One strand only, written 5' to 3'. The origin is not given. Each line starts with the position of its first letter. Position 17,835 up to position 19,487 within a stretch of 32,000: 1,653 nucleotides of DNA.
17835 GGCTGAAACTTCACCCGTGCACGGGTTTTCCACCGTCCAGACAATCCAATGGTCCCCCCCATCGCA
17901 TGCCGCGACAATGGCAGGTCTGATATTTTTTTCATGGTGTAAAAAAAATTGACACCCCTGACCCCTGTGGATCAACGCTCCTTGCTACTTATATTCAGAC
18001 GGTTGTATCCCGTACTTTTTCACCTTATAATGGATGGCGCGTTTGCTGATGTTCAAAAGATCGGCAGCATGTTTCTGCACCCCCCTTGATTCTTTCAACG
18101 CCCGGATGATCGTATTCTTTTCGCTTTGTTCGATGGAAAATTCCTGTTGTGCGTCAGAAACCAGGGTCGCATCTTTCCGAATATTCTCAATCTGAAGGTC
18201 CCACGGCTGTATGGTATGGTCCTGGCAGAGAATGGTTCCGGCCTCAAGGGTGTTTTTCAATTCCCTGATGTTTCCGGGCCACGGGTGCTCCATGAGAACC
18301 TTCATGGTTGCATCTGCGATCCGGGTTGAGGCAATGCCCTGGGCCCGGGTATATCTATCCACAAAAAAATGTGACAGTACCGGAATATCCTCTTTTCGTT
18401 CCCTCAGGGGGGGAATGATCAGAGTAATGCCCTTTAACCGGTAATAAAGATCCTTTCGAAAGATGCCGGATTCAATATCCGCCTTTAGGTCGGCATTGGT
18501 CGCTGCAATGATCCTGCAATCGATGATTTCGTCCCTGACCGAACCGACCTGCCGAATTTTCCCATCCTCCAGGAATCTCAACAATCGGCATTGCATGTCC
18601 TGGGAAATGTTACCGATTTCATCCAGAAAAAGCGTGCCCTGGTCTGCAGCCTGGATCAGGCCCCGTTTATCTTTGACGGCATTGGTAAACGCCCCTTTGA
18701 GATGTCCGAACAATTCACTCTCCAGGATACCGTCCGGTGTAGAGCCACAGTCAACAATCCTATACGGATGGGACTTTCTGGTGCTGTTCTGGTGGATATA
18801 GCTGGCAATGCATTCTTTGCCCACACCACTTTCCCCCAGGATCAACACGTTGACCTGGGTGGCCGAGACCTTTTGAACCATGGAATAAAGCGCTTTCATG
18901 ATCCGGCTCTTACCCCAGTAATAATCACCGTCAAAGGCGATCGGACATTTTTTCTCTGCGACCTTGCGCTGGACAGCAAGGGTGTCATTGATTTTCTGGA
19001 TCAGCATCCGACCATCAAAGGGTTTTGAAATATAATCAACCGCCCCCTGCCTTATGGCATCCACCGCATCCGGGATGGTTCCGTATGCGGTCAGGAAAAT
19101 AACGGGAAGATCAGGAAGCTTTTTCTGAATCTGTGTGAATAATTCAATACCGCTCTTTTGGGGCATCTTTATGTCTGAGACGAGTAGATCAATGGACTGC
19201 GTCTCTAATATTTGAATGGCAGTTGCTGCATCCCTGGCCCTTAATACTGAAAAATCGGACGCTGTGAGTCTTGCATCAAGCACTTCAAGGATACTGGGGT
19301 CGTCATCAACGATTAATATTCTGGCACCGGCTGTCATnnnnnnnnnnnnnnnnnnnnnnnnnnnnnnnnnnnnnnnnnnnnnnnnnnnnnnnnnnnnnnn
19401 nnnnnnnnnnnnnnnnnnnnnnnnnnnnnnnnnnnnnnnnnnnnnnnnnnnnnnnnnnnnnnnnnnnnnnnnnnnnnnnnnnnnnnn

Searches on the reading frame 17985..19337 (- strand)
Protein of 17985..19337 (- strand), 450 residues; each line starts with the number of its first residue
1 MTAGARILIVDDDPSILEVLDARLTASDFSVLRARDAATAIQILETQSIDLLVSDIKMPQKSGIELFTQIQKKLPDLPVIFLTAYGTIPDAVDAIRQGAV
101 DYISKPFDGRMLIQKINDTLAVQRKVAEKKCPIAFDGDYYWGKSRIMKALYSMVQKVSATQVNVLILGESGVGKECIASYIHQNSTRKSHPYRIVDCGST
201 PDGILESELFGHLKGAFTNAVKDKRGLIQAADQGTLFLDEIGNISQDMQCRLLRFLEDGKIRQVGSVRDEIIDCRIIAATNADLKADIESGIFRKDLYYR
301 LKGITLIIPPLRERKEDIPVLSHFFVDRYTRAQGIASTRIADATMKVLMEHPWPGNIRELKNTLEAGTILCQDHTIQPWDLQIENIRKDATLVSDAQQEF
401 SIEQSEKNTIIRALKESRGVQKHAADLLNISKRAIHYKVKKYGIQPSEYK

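Call 8: search_protein_families(library=pfam, proteins=[window:17985-19337:-], max_evalue=0.001)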
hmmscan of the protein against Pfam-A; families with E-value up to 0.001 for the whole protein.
window:17985-19337:- (450 aa): 9 families
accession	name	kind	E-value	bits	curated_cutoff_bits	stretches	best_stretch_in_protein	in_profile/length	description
PF00158.32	Sigma54_activat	-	2.7e-61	206.6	20.2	1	142-306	3-167/168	Sigma-54 interaction domain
PF00072.30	Response_reg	-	1.1e-30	106.5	30.2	1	7-116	1-110/111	Response regulator receiver domain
PF14532.12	Sigma54_activ_2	-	4e-24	85.9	25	1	142-311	2-138/138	Sigma-54 interaction domain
PF25601.1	AAA_lid_14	-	6.4e-22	77.6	27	1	312-385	1-74/87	AAA+ ATPase lid domain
PF02954.25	HTH_8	-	9.8e-12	44.9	22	1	402-442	2-42/42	Bacterial regulatory protein, Fis family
PF07724.20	AAA_2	-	2.1e-06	28.3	27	1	161-285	3-128/166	AAA domain (Cdc48 subfamily)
PF07728.20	AAA_5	-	8.4e-06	26.3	22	1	163-281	1-122/139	AAA domain (dynein-related subfamily)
PF01078.27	Mg_chelatase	-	0.00015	21.6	20.3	0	222-263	96-137/207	Magnesium chelatase, subunit ChlI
PF00493.29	MCM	-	0.00049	19.7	23.3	0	159-262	55-151/224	MCM P-loop domain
